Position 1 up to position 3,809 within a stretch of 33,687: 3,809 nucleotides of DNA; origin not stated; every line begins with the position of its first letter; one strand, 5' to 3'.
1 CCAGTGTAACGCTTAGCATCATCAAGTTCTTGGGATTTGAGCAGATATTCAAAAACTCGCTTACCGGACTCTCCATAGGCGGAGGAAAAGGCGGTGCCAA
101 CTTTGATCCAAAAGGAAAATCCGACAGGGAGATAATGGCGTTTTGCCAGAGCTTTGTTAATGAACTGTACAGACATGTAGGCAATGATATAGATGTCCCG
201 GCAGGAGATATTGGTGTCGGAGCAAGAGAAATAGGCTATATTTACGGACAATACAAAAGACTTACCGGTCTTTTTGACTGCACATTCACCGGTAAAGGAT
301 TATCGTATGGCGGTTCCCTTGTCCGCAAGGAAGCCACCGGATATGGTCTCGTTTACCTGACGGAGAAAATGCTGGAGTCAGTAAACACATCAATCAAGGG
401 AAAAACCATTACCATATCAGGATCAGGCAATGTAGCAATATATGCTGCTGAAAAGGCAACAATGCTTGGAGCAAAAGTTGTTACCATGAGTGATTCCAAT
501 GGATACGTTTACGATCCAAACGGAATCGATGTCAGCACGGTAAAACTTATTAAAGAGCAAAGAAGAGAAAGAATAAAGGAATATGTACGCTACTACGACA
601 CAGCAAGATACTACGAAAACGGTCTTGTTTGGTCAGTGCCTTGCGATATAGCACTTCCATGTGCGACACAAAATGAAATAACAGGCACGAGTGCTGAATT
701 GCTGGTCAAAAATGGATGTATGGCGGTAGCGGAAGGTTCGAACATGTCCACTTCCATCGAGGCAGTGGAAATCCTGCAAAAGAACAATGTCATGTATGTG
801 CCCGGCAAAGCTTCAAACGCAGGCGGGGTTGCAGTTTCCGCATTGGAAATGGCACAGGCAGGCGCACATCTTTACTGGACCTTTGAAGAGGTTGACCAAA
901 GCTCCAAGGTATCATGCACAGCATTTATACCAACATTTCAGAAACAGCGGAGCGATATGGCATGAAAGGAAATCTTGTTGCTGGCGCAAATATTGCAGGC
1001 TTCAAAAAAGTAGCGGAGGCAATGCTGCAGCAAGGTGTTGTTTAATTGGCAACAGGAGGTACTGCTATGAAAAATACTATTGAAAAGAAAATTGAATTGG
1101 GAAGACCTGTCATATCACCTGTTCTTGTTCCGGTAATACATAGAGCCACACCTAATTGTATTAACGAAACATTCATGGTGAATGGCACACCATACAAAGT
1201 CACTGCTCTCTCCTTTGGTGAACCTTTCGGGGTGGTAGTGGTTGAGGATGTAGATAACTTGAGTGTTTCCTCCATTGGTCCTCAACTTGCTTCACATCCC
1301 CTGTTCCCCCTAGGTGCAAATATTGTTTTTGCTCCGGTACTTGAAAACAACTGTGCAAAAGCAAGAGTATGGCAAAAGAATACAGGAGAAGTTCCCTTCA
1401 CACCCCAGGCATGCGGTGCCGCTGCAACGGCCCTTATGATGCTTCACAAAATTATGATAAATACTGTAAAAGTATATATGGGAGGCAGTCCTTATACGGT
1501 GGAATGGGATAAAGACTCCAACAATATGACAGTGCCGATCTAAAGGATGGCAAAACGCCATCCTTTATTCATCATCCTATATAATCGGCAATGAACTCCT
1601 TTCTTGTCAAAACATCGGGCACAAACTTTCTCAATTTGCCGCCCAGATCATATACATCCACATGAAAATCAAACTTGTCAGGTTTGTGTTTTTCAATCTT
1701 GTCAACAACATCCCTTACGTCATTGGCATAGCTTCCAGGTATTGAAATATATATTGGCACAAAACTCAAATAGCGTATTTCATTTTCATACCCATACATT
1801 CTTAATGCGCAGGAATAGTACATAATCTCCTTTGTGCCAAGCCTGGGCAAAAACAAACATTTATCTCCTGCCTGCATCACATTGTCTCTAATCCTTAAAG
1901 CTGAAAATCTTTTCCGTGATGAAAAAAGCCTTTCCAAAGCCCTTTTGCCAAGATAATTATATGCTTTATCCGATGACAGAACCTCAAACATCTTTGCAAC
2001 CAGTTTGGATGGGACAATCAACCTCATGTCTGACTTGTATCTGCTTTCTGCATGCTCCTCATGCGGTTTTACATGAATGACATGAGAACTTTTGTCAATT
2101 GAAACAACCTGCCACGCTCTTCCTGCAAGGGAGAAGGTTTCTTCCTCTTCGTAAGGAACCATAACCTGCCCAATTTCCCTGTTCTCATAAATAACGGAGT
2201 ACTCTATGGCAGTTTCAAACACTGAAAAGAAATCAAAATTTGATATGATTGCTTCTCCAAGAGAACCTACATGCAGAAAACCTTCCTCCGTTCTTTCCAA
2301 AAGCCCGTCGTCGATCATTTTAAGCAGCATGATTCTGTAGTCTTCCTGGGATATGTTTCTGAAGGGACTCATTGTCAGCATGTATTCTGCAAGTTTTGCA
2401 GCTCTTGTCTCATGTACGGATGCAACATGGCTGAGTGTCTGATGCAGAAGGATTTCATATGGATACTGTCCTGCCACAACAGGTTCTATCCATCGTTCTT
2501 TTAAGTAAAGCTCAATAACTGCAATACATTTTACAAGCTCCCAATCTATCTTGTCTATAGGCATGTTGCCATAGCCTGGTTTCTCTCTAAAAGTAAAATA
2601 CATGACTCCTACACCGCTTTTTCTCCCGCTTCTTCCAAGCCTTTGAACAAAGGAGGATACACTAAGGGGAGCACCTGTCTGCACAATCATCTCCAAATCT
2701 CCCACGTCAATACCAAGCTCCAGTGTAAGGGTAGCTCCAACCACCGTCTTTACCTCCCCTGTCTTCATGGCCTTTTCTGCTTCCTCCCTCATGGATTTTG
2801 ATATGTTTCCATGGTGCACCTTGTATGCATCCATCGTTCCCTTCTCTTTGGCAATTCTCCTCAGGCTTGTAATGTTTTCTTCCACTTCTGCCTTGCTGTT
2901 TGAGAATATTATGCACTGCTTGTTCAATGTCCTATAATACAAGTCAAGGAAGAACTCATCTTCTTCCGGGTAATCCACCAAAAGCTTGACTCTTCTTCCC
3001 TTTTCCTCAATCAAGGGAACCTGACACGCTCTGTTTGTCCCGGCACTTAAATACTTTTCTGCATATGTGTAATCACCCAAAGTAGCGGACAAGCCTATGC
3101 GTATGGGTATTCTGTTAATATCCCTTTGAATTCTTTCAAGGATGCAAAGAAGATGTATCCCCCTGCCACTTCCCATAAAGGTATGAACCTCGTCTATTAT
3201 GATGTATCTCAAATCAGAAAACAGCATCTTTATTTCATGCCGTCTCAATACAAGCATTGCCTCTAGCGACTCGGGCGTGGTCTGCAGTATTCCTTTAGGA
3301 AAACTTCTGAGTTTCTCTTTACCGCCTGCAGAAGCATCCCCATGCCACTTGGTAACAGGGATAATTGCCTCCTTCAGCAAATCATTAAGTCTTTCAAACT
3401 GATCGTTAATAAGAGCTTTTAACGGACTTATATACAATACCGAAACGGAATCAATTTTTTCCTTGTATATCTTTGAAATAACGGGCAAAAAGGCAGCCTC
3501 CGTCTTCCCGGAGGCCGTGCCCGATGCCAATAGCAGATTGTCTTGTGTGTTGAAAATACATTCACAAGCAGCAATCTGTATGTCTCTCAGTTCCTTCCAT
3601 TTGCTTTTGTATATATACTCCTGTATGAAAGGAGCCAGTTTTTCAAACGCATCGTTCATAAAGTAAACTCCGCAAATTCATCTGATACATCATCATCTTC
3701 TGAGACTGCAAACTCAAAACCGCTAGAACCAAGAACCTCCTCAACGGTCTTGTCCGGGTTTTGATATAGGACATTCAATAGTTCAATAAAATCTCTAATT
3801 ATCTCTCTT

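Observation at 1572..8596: TerB-N/TerB-C giant protein + DUF2791 (BrxD-like) ATPase + Lhr/BrxHI-like DEAH helicase: a Shango-type anti-phage triad of unknown mechanism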

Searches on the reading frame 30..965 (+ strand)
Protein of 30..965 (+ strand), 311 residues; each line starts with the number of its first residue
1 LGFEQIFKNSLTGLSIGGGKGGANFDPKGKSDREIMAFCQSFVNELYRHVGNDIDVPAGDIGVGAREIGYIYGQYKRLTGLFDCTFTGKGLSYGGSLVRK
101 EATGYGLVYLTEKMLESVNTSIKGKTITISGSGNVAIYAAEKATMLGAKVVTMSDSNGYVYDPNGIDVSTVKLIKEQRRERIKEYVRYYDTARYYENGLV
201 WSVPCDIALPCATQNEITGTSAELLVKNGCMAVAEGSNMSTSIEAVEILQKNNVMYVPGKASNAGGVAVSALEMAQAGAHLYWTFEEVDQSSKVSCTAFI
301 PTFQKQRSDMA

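Call 23: search_protein_families(library=pfam, proteins=[window:30-965:+], max_evalue=0.001)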
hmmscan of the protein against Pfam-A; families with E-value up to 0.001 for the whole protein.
window:30-965:+ (311 aa): 2 families
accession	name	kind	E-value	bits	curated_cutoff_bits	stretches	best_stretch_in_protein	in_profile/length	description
PF00208.27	ELFV_dehydrog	-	4.1e-77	259.6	23.4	1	94-300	1-207/241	Glutamate/Leucine/Phenylalanine/Valine dehydrogenase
PF02812.23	ELFV_dehydrog_N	-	4.8e-26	91.4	25.3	1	2-76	54-128/129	Glu/Leu/Phe/Val dehydrogenase, dimerisation domain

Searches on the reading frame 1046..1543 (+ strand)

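Call 23: search_protein_families(library=pfam, proteins=[window:1046-1543:+], max_evalue=0.001)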
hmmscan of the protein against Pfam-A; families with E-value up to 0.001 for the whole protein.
window:1046-1543:+ (165 aa): 1 family
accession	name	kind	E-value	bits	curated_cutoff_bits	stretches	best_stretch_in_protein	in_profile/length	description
PF01678.24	DAP_epimerase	-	1.7e-09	38.2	34.7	1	54-162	2-112/121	Diaminopimelate epimerase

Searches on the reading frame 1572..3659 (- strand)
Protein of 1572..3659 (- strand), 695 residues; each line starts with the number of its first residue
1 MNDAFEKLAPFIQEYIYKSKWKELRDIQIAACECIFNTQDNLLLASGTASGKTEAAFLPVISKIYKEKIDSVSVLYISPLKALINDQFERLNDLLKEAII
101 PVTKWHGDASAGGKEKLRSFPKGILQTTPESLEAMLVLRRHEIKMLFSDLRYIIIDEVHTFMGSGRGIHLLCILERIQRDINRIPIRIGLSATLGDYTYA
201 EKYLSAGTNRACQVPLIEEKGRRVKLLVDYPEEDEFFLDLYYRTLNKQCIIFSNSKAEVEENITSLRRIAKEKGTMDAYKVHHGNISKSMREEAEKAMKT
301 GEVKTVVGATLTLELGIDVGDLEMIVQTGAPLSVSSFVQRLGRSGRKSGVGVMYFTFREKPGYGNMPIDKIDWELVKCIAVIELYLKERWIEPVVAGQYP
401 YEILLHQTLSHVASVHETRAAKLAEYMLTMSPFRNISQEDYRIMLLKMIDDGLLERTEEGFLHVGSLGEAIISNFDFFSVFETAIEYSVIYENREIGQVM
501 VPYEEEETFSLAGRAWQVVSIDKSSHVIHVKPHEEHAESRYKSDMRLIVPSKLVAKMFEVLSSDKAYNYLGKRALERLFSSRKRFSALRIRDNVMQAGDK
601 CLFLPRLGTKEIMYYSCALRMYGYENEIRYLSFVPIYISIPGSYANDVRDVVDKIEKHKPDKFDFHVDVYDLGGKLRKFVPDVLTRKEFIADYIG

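Call 3: search_protein_families(library=pfam, proteins=[window:1572-3659:-], max_evalue=0.01)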
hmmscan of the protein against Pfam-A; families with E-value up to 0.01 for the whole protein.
window:1572-3659:- (695 aa): 5 families
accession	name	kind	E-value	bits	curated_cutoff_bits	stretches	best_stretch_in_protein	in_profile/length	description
PF00270.35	DEAD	-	1.4e-29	103.4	26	1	26-195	2-161/167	DEAD/DEAH box helicase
PF00271.37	Helicase_C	-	2.7e-17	63.4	23.5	1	240-347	9-109/110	Helicase conserved C-terminal domain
PF04851.21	ResIII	-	4.9e-09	36.8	22.5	1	23-194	3-162/164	Type III restriction enzyme, res subunit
PF19306.5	WH_Lhr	-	0.00018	21.4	27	0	387-452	4-67/168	Large helicase-related protein, winged helix domain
PF22590.2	Cas3-like_C_2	-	0.00021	21.9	27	1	258-347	11-104/106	CRISPR-associated nuclease/helicase Cas3, C-terminal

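Call 4: search_protein_families(library=padloc, proteins=[window:1572-3659:-], max_evalue=0.01)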
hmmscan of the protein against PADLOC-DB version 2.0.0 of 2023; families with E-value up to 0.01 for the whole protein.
window:1572-3659:- (695 aa): 72 families (the best 25 are shown)
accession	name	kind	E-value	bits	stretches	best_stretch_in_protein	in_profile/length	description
PDLC03960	SngC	-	7.7e-201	667.6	1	3-693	4-707/720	-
PDLC02503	BrxHI|BrxHII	-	3.8e-124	413.5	1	2-591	2-578/698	BrxHI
PDLC02501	BrxHI|BrxHII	-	2.1e-72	242.5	1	19-599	19-591/925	BrxHI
PDLC02897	DpdJ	-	3.1e-35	119.3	1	23-456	99-546/1570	DpdJ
PDLC00037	DruE3|DruE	-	3.6e-25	85.9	2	28-200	106-305/2055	SNF2 family N-terminal domain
PDLC00036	DruE3|DruE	-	5.6e-24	81.4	2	28-200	97-291/2023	SNF2 family N-terminal domain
PDLC00035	DruE3|DruE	-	6.1e-23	78.5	3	282-361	1039-1118/1460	SNF2 family N-terminal domain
PDLC03928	PsyrT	-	1.2e-19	68.1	1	19-347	18-335/689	-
PDLC02896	DpdJ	-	6.1e-19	65.3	3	116-204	331-419/1487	DpdJ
PDLC01761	Cas3b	-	1.7e-17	61.4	1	15-349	212-537/705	-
PDLC00938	Cas3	-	8.4e-16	56.1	1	44-348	4-320/358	CRISPR-associated helicase Cas3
PDLC01252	Cas3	-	1.4e-14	52.3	1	43-348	3-289/324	CAS-I; effector_G3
PDLC00192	HamB1|HamB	-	4.3e-14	49.1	2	14-194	258-434/1104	DEAD-box helicase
PDLC02569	DrmA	-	9e-14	48.2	1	218-352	734-878/1095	DrmA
PDLC02570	DrmA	-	4.1e-13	46.6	1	246-349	527-627/851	DrmA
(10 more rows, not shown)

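Call 46: search_solved_structures(query=window:1572-3659:-, max_evalue=0.00001)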
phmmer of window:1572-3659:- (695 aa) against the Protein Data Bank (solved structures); distinct sequences matched with E-value up to 0.00001: 64 (the best 60 are shown).
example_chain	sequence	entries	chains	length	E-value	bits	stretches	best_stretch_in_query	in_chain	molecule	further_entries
6znp_A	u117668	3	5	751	1e-30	110.2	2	24-196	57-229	Uncharacterized ATP-dependent helicase YprA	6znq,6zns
5v9x_A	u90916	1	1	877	1e-29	106.9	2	38-210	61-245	ATP-dependent DNA helicase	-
7lhl_A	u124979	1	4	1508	5.2e-29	104.5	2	38-209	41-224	ATP-dependent DNA helicase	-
8alz_B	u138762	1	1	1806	3.1e-23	85.5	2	21-204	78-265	Activating signal cointegrator 1 complex subunit 3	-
7zpq_CA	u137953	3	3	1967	2.3e-21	79.3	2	21-209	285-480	SLH1 isoform 1 | RQC trigger complex helicase SLH1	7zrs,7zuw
6qv3_A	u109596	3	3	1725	8.3e-21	77.4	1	22-204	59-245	Pre-mRNA splicing helicase-like protein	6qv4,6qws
5m59_A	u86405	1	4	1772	9.3e-21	77.3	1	22-204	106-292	Pre-mRNA splicing helicase-like protein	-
6qdv_B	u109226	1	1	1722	6e-20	74.6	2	20-304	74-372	U5 small nuclear ribonucleoprotein 200 kDa helicase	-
4f91_B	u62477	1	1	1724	6e-20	74.6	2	20-304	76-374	U5 small nuclear ribonucleoprotein 200 kDa helicase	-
4f92_B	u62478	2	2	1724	6.1e-20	74.6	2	20-304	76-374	U5 small nuclear ribonucleoprotein 200 kDa helicase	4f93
5urj_A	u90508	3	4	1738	6.2e-20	74.6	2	20-304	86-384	U5 small nuclear ribonucleoprotein 200 kDa helicase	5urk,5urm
4kit_B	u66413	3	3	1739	6.2e-20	74.6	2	20-304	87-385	U5 small nuclear ribonucleoprotein 200 kDa helicase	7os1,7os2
6s8q_B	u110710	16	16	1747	6.3e-20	74.5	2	20-304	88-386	U5 small nuclear ribonucleoprotein 200 kDa helicase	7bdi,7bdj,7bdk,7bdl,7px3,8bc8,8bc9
6s8o_B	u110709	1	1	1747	9.3e-20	74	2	20-304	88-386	U5 small nuclear ribonucleoprotein 200 kDa helicase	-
3jcr_C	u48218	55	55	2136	1.1e-19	73.7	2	20-304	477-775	hBrr2 | U5 small nuclear ribonucleoprotein 200 kDa helicase | Brr2, U5 small nuclear ribonucleoprotein 200 kDa helicase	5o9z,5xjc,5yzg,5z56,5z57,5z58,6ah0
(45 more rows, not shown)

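Call 48: search_protein_families(library=ncbifam, proteins=[window:1572-3659:-], max_evalue=0.001)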
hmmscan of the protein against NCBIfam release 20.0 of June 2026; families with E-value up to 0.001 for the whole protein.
window:1572-3659:- (695 aa): 35 families (the best 25 are shown)
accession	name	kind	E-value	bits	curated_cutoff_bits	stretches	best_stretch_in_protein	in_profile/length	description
TIGR04121.1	DEXH_lig_assoc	equivalog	5.1e-62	209.7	850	1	12-593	3-593/804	ligase-associated DNA damage response DEXH box helicase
NF010338.0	PRK13767.1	equivalog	4.4e-60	203.9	849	1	3-445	14-470/877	ATP-dependent helicase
NF007284.0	PRK09751.1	equivalog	8.4e-38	129.3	1496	2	19-204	25-227/1538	ATP-dependent helicase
TIGR03817.1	DECH_helic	hypoth_equivalog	2.4e-32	112.1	874.1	1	28-361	41-387/742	helicase/secretion neighborhood putative DEAH-box helicase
NF053631.1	RNA_helic_CshA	equivalog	4.2e-17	62.2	646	1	11-359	9-345/434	degradosome RNA helicase CshA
NF041067.1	DpdJ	equivalog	8.9e-16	56.8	800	2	20-89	146-223/1482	protein DpdJ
TIGR01587.1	cas3_core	equivalog_domain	3.2e-15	56.1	102.45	1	44-348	4-320/358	CRISPR-associated helicase Cas3'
TIGR00614.1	recQ_fam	subfamily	3.3e-15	55.8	219.8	1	20-348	8-321/470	RecQ family ATP-dependent DNA helicase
NF040935.1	helicase_Hel308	equivalog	4.5e-15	54.8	1200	1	16-208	19-195/704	ATP-dependent DNA helicase Hel308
NF002654.0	PRK02362.1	equivalog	1.2e-14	53.6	887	1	12-206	12-193/739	ATP-dependent DNA helicase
NF001308.0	PRK00254.1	equivalog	2.4e-14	52.5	1216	1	21-211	21-196/720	ATP-dependent DNA helicase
NF002251.0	PRK01172.1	equivalog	6.8e-14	51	891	1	21-327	20-335/674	ATP-dependent DNA helicase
NF053711.1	RNA_heli_RhlE1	exception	1.6e-13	50.3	750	1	19-350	19-341/434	RNA helicase RhlE1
NF053636.1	DDHlcsCsdAPsy1082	equivalog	1.6e-11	43.4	890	1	247-352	244-342/512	DEAD/DEAH box helicase CsdA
TIGR01389.1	recQ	equivalog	1.7e-11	43.3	640.2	1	75-347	57-318/591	DNA helicase RecQ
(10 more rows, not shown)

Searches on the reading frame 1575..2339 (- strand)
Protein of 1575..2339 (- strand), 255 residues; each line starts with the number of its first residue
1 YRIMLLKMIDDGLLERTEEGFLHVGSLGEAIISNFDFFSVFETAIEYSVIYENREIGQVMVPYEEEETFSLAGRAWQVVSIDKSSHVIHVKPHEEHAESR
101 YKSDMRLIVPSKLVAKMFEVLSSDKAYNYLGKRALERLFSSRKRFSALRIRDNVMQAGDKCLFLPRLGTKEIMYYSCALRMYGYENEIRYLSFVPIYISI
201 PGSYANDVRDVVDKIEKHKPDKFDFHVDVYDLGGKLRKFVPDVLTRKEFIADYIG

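Call 81: find_homologous_proteins(query=window:1575-2339:-, max_evalue=1e-10)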
Query window:1575-2339:-: 563 candidates shared short words with the query, none scored E <= 1e-10.

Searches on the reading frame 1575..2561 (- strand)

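Call 47: search_protein_families(library=pfam, proteins=[window:1575-2561:-], max_evalue=1)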
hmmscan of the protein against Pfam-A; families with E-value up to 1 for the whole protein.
seq(329 aa): 1 family
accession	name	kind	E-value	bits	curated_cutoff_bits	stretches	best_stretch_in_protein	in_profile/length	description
PF19306.5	WH_Lhr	-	2.6e-05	24.1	27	1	21-86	4-67/168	Large helicase-related protein, winged helix domain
